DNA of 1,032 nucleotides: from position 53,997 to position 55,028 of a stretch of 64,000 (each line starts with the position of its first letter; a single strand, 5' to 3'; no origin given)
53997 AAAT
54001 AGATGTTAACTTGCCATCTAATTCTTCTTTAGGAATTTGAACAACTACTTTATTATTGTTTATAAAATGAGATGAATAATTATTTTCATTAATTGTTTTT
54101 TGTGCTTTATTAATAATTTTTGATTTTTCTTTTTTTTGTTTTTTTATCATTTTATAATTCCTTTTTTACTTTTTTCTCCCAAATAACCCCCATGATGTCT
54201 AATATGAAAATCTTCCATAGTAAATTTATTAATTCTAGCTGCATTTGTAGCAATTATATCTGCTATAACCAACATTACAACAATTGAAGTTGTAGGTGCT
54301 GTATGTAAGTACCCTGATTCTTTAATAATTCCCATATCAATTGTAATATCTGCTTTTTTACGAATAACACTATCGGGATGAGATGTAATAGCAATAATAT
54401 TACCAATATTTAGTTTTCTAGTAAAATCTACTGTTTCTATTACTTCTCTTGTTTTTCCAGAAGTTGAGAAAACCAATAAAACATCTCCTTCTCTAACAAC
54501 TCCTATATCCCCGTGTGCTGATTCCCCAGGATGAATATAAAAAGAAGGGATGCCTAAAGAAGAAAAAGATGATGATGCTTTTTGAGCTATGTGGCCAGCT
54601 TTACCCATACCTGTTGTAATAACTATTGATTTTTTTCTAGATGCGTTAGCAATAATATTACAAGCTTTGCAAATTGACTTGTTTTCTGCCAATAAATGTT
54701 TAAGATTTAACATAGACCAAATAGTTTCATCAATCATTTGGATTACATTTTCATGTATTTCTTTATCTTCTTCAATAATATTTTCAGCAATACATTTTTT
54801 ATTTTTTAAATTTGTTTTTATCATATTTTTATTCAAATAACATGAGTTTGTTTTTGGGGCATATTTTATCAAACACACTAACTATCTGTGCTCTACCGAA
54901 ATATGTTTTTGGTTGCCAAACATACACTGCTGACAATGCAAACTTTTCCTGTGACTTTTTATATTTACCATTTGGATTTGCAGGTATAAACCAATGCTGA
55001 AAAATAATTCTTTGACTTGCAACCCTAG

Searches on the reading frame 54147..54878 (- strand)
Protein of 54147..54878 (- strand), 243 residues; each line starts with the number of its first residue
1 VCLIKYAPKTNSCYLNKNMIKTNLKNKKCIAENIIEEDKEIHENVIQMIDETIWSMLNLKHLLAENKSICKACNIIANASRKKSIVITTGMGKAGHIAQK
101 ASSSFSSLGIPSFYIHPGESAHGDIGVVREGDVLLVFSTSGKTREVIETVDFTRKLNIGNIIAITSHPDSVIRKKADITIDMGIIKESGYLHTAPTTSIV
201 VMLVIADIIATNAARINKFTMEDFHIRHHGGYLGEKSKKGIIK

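Call 33: search_protein_families(library=phrogs, proteins=[window:54147-54878:-], max_evalue=0.001)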
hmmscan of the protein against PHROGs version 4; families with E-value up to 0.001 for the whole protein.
window:54147-54878:- (243 aa): 3 families
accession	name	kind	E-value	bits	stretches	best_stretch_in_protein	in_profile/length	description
phrog_5670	-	moron, auxiliary metabolic gene and host takeover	4e-36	125.5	1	47-236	10-205/210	arabinose 5-phosphate isomerase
phrog_31898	-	unknown function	8.3e-33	115.4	1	69-236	38-201/330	-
phrog_9758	-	unknown function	3.1e-12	47.3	1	40-212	87-252/273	-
